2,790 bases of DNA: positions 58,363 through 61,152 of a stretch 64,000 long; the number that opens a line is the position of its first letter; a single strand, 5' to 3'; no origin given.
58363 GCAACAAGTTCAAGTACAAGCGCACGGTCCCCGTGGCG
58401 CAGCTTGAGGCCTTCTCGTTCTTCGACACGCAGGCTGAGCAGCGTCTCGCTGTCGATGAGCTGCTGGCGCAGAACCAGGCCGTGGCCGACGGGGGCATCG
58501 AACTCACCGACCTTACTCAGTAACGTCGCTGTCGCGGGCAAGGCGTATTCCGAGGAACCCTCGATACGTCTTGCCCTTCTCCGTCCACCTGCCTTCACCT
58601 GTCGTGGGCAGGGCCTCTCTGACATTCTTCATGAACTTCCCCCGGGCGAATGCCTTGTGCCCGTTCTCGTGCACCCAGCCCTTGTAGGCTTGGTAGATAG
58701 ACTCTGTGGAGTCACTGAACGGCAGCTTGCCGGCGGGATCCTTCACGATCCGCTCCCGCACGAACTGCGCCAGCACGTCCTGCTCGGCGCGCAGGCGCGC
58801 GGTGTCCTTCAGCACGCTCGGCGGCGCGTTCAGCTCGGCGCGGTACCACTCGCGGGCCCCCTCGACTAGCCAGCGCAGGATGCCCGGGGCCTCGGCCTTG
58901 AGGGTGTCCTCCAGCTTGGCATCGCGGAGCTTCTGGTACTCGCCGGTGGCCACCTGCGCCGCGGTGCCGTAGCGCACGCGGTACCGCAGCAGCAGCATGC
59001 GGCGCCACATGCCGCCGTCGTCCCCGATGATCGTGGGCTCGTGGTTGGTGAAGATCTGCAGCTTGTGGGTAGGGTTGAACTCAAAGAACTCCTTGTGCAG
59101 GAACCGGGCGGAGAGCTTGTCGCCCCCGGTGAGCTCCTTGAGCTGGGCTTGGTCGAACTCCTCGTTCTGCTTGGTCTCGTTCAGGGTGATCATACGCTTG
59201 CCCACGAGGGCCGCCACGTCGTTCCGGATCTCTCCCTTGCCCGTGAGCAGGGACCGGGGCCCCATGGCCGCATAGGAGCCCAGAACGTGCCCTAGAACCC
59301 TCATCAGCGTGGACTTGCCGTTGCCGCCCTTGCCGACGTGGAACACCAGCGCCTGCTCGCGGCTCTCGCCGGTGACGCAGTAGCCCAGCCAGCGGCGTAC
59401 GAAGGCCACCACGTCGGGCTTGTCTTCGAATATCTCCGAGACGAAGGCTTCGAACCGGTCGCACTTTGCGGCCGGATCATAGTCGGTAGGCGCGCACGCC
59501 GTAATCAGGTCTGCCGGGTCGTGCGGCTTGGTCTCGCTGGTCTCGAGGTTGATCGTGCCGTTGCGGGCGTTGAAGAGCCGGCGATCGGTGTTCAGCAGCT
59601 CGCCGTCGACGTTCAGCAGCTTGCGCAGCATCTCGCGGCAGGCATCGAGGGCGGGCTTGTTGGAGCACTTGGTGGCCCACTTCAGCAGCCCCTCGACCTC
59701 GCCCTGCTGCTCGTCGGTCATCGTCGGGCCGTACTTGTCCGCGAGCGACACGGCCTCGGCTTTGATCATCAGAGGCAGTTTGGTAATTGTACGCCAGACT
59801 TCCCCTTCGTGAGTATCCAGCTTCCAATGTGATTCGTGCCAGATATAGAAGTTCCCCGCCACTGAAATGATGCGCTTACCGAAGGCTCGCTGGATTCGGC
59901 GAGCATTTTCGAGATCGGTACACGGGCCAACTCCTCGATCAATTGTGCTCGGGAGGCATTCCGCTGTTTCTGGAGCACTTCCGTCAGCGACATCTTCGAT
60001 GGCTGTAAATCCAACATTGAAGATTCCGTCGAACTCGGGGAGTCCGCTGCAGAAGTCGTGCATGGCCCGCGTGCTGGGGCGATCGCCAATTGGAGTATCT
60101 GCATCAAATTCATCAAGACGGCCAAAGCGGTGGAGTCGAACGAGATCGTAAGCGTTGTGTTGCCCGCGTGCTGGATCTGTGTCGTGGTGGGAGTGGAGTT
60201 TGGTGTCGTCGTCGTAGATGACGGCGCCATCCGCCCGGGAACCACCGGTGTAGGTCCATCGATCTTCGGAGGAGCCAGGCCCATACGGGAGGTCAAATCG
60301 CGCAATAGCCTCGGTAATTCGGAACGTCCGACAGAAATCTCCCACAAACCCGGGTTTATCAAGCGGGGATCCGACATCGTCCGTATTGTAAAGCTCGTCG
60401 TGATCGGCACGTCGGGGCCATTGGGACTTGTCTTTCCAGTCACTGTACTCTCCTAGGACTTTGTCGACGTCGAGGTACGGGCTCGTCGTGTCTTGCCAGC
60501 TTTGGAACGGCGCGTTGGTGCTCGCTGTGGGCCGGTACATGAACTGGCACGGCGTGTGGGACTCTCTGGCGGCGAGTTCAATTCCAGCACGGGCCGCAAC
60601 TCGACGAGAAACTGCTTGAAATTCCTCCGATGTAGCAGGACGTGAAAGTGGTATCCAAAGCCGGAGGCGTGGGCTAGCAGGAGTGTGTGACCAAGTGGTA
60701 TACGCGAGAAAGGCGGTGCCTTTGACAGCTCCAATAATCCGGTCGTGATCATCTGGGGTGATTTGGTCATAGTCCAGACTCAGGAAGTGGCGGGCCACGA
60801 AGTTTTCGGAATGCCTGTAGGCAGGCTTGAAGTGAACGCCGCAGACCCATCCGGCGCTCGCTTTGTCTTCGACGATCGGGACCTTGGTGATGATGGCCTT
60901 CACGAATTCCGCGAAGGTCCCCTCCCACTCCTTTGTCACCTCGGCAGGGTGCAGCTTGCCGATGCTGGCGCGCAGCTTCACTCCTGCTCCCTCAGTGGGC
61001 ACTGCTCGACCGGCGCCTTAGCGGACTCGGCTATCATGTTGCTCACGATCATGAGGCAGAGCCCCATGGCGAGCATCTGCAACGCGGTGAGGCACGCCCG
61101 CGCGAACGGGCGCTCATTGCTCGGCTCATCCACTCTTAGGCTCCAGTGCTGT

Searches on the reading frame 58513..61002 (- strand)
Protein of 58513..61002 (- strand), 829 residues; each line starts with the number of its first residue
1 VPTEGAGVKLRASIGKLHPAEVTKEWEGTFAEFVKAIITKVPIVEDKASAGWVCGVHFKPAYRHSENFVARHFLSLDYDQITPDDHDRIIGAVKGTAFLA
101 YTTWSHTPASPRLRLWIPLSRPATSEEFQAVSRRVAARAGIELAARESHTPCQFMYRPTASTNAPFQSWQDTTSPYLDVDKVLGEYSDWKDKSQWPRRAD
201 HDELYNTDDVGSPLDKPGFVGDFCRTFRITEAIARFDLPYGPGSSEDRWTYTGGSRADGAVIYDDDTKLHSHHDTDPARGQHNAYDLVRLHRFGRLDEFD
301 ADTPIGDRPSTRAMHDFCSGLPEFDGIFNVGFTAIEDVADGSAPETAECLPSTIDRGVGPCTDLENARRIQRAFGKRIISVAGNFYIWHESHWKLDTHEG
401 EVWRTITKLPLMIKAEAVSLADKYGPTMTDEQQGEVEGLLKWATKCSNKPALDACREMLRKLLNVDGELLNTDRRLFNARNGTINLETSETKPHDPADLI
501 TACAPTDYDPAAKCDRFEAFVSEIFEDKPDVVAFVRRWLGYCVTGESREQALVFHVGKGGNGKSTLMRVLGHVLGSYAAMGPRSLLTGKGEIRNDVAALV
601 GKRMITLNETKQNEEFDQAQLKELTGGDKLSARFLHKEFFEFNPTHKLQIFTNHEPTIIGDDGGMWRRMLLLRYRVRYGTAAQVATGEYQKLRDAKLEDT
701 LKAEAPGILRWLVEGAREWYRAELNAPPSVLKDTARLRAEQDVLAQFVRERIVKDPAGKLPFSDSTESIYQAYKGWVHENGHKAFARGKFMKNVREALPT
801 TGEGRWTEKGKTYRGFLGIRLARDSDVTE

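Call 14: search_protein_families(library=phrogs, proteins=[window:58513-61002:-], max_evalue=0.001)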
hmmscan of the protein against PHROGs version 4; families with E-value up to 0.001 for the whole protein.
window:58513-61002:- (829 aa): 15 families
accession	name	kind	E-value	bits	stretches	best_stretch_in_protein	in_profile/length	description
phrog_6088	-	DNA, RNA and nucleotide metabolism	2.1e-101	341.6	1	364-825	335-767/772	DNA primase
phrog_1156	-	DNA, RNA and nucleotide metabolism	5.9e-101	340.4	1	362-826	365-830/855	DNA primase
phrog_16950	-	DNA, RNA and nucleotide metabolism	3.8e-100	337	1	335-808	335-820/843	DNA primase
phrog_1829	-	DNA, RNA and nucleotide metabolism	9.6e-87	292.8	1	359-825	322-759/772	DNA primase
phrog_2478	-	DNA, RNA and nucleotide metabolism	5.8e-86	290.3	1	361-827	405-846/854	DNA polymerase/primase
phrog_256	-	DNA, RNA and nucleotide metabolism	4.9e-79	267.8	1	28-572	41-543/798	DNA helicase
phrog_864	-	DNA, RNA and nucleotide metabolism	8.6e-63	214.2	1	454-822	265-626/1064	DNA primase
phrog_9765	-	DNA, RNA and nucleotide metabolism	2.2e-61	209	1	45-319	71-348/939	DNA primase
phrog_1883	-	DNA, RNA and nucleotide metabolism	3e-48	165.7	1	439-825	379-751/756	DNA helicase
phrog_7601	-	unknown function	8.2e-28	98.6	1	535-812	5-265/289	-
phrog_16213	-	DNA, RNA and nucleotide metabolism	1.4e-10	41.1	1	453-758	290-590/732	DNA primase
phrog_2249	-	DNA, RNA and nucleotide metabolism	9.8e-10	38.7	1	437-807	440-772/802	DNA primase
phrog_3228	-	DNA, RNA and nucleotide metabolism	1.8e-07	30.9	1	47-164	60-185/766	replicative helicase-primase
phrog_34715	-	unknown function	9.6e-07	28.9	1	26-133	20-131/426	-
phrog_4210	-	DNA, RNA and nucleotide metabolism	5.3e-05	22.2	1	513-693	140-314/1304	DNA polymerase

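Call 93: search_protein_families(library=pfam, proteins=[window:58513-61002:-], max_evalue=0.001)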
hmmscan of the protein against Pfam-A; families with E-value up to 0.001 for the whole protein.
window:58513-61002:- (829 aa): 3 families
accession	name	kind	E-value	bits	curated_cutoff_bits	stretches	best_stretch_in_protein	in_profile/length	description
PF08706.16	D5_N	-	2.8e-22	80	22.4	1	367-526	1-145/145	D5 N terminal like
PF19263.5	DUF5906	-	3.9e-13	50.5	27.6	1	556-668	2-114/114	Family of unknown function (DUF5906)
PF03288.22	Pox_D5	-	0.00014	22.7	21.4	1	740-812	2-67/86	Poxvirus D5 protein-like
